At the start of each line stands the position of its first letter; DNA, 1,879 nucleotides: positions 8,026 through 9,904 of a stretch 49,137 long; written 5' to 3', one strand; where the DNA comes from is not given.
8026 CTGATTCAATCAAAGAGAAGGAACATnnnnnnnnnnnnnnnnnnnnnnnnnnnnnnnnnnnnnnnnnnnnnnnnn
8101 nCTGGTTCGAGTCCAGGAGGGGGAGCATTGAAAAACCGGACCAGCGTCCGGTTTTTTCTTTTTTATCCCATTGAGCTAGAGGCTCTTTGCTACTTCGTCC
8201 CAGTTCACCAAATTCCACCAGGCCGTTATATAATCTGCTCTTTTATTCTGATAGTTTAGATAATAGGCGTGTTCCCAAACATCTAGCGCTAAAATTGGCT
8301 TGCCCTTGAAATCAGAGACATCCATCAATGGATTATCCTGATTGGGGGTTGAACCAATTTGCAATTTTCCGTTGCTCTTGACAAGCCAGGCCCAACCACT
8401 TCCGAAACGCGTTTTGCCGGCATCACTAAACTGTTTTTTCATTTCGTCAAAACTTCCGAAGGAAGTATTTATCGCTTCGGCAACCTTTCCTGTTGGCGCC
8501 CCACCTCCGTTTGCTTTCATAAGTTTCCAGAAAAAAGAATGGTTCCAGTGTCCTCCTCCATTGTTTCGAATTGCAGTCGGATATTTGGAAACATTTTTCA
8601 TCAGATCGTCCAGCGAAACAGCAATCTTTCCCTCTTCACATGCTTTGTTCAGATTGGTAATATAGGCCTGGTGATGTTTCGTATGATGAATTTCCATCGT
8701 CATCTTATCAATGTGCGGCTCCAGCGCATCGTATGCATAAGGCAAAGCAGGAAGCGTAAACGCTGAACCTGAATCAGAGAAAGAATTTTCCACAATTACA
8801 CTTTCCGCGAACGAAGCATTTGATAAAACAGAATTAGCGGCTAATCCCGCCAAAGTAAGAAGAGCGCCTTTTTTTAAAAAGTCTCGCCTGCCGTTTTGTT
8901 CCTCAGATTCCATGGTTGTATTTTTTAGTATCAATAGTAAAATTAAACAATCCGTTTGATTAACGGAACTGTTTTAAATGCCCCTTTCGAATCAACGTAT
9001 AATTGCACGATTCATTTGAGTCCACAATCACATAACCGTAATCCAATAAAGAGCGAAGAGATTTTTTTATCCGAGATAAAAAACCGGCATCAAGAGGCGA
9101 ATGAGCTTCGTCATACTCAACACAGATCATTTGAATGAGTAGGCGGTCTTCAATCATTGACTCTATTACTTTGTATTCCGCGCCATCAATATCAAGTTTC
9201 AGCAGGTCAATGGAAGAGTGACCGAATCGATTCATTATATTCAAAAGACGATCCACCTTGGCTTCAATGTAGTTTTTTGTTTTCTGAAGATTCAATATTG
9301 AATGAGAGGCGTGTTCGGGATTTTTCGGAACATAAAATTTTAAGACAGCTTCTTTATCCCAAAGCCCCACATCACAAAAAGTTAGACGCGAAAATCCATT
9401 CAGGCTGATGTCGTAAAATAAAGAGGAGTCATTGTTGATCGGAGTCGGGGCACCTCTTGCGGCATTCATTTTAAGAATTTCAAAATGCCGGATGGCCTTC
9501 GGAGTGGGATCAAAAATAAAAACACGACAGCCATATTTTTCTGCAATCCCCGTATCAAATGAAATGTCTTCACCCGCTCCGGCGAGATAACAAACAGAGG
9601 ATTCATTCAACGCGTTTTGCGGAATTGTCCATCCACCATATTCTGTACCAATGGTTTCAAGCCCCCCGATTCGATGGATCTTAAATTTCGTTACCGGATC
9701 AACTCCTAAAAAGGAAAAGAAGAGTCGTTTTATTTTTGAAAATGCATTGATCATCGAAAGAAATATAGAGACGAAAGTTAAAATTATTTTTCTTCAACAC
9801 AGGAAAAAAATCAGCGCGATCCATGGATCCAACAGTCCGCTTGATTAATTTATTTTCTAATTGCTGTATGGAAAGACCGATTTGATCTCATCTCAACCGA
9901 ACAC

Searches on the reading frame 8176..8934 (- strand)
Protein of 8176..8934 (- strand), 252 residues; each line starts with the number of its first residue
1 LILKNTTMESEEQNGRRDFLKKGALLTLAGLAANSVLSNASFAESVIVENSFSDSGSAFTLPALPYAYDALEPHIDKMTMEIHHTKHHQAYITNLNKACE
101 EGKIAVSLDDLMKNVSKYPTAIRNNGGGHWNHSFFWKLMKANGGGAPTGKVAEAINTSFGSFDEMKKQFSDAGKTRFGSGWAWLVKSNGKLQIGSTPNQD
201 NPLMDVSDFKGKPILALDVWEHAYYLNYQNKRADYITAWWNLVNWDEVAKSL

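Call 59: search_protein_families(library=pfam, proteins=[window:8176-8934:-], max_evalue=0.00001)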
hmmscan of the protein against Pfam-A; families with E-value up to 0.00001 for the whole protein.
window:8176-8934:- (252 aa): 2 families
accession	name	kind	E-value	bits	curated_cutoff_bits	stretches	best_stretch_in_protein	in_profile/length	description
PF02777.23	Sod_Fe_C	-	3.3e-42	143.1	20.9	1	147-250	1-101/102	Iron/manganese superoxide dismutases, C-terminal domain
PF00081.27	Sod_Fe_N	-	5.6e-32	110.5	27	1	59-139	2-81/82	Iron/manganese superoxide dismutases, alpha-hairpin domain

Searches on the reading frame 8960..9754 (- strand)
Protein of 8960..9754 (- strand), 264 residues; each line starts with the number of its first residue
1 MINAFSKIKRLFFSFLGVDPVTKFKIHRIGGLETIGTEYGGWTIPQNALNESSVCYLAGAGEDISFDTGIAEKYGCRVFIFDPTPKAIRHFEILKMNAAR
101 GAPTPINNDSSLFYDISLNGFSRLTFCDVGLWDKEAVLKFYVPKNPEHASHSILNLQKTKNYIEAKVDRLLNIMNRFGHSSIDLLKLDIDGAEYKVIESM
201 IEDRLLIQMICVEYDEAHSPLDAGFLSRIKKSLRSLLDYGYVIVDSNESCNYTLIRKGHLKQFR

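Call 59: search_protein_families(library=pfam, proteins=[window:8960-9754:-], max_evalue=0.00001)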
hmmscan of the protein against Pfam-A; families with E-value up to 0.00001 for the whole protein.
window:8960-9754:- (264 aa): 1 family
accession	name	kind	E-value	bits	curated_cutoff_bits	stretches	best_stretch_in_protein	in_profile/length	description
PF05050.19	Methyltransf_21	-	4e-12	47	22.7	1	72-241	20-171/173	Methyltransferase FkbM domain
